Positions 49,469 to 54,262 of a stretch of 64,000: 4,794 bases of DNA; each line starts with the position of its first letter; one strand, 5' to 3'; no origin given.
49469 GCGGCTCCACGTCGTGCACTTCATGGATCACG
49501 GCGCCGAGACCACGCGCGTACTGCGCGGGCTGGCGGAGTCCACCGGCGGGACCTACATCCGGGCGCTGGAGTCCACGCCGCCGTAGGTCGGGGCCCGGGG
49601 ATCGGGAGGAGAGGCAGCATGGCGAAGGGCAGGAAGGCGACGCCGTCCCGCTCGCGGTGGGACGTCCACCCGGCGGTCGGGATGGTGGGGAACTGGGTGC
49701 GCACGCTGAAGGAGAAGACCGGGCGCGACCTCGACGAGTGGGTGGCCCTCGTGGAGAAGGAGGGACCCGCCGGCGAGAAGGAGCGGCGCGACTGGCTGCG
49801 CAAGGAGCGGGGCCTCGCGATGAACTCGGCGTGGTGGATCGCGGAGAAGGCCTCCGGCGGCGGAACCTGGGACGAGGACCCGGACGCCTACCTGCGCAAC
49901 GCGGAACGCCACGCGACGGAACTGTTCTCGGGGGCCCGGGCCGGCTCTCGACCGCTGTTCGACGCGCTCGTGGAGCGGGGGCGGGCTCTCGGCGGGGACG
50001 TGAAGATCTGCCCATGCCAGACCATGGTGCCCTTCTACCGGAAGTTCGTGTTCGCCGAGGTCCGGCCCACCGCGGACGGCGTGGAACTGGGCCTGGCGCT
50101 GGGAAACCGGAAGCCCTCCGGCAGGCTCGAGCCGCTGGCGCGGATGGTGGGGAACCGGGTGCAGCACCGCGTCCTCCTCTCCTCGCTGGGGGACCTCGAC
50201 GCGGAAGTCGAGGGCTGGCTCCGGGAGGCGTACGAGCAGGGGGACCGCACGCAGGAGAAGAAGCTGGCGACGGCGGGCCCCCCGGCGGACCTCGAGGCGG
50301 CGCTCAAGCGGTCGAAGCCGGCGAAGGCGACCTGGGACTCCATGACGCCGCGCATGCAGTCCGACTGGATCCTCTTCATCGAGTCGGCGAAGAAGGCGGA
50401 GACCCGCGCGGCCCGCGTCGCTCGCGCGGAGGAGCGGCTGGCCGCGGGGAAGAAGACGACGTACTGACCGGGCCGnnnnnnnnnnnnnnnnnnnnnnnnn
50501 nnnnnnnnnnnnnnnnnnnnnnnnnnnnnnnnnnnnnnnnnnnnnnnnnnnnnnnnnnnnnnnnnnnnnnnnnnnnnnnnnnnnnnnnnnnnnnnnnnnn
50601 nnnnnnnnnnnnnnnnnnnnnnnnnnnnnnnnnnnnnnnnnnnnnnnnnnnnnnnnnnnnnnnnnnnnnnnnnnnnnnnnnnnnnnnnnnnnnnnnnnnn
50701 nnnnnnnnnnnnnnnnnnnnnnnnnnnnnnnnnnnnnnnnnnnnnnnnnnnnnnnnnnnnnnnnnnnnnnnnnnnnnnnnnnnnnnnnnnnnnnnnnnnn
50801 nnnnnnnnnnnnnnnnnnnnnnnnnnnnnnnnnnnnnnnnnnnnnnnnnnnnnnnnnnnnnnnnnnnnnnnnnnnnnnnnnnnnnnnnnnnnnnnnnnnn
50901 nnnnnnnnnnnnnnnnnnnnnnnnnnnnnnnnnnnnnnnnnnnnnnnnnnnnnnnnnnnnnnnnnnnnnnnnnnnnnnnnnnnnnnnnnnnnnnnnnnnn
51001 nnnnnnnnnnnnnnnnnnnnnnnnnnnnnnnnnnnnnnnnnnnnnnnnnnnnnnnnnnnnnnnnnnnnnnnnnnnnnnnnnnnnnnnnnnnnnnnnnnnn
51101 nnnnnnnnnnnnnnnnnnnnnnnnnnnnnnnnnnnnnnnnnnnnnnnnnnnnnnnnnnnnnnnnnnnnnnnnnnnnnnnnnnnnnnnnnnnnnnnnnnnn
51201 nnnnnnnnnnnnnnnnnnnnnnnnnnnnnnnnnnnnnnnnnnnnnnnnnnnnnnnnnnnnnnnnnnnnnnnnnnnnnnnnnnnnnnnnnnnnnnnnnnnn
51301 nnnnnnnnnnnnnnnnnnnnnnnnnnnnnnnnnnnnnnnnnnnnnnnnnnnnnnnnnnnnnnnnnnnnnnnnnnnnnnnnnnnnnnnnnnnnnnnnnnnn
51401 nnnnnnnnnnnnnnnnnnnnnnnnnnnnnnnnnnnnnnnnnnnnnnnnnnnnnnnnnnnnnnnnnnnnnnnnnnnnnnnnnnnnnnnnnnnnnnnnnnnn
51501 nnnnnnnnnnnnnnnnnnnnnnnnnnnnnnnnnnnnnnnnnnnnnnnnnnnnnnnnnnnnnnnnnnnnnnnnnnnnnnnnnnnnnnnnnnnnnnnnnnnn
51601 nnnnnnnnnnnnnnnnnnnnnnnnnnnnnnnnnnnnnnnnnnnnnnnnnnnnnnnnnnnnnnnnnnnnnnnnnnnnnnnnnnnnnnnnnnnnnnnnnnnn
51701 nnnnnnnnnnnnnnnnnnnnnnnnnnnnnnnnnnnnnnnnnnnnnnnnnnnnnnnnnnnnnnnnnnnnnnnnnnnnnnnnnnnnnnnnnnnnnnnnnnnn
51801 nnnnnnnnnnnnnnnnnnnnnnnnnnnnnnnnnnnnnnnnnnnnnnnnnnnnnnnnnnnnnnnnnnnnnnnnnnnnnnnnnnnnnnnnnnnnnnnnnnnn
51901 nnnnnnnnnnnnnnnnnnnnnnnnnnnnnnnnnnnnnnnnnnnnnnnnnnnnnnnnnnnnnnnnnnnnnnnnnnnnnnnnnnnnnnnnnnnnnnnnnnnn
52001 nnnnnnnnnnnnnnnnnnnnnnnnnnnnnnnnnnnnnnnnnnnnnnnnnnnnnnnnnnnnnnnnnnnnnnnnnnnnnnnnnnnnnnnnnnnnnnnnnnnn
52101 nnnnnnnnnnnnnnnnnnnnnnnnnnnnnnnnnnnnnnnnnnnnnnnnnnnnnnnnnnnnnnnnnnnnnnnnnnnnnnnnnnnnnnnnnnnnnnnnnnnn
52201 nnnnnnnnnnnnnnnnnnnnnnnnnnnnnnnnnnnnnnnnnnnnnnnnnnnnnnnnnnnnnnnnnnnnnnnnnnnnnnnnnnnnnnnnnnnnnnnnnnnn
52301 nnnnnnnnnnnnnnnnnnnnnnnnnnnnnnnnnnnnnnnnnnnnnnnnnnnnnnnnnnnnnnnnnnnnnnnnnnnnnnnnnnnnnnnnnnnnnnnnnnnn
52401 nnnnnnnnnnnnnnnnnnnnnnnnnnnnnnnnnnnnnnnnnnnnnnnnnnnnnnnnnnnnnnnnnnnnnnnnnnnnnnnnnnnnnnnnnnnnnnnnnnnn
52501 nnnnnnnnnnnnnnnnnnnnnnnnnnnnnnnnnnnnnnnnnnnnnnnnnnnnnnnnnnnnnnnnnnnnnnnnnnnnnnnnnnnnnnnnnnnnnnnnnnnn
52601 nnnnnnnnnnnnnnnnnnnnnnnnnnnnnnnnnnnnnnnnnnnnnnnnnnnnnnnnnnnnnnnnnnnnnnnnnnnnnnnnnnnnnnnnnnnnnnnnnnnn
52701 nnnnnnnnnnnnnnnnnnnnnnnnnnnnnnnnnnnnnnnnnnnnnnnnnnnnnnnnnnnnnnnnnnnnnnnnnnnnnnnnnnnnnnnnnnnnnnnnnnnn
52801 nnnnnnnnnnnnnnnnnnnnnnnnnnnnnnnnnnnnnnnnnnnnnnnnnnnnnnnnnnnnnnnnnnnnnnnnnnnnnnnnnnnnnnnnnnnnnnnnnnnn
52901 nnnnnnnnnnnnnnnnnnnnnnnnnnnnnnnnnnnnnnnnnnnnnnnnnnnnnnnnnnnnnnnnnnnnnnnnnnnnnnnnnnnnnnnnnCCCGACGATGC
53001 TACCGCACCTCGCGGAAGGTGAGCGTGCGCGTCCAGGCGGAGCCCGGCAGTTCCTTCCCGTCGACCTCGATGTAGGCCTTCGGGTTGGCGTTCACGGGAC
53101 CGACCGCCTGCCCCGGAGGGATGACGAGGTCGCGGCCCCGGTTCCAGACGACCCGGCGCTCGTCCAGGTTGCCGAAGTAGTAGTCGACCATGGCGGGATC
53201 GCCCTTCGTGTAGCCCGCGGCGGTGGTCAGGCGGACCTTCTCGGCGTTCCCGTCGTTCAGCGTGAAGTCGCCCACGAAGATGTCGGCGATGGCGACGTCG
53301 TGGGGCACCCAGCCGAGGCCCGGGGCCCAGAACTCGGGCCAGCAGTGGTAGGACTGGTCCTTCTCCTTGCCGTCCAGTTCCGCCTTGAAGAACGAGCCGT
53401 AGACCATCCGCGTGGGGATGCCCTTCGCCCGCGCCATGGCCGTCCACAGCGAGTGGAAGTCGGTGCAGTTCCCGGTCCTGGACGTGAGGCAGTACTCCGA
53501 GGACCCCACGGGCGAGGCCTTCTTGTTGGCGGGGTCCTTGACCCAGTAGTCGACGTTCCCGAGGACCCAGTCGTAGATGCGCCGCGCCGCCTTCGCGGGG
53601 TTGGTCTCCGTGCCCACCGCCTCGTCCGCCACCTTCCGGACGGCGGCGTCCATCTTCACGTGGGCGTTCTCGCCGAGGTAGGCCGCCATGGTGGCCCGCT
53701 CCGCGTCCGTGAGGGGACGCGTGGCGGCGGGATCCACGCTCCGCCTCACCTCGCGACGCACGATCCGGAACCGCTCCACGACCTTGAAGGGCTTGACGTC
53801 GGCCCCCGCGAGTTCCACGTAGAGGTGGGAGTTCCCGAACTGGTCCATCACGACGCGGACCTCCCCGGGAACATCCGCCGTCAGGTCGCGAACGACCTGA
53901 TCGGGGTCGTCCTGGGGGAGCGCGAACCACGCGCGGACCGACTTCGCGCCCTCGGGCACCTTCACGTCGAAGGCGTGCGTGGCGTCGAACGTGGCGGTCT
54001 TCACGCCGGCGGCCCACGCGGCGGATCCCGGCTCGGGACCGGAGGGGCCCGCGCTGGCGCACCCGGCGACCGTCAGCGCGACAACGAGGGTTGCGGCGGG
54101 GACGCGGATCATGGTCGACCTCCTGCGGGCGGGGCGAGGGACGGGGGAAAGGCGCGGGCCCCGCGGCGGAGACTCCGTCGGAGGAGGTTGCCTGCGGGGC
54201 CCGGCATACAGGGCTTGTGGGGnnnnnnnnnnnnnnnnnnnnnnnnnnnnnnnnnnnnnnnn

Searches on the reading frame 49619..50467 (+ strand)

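Call 58: search_protein_families(library=pfam, proteins=[window:49619-50467:+], max_evalue=0.001)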
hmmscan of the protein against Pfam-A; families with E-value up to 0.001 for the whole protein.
window:49619-50467:+ (282 aa): 3 families
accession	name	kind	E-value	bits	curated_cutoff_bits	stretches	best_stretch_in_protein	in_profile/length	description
PF18899.5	DUF5655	-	2.8e-22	79.3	24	1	100-207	2-108/109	Domain of unknown function (DUF5655)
PF13376.11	OmdA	-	2e-15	56.9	25.6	1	222-277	5-60/60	Bacteriocin-protection, YdeI or OmpD-Associated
PF14117.11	DUF4287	-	5.8e-07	29.9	27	1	28-69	7-49/60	Domain of unknown function (DUF4287)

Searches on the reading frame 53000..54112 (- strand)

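Call 58: search_protein_families(library=pfam, proteins=[window:53000-54112:-], max_evalue=0.001)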
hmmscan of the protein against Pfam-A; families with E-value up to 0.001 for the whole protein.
window:53000-54112:- (370 aa): 1 family
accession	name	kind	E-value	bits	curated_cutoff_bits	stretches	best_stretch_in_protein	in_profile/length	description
PF01841.26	Transglut_core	-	1.8e-25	89.7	23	1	160-272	2-107/108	Transglutaminase-like superfamily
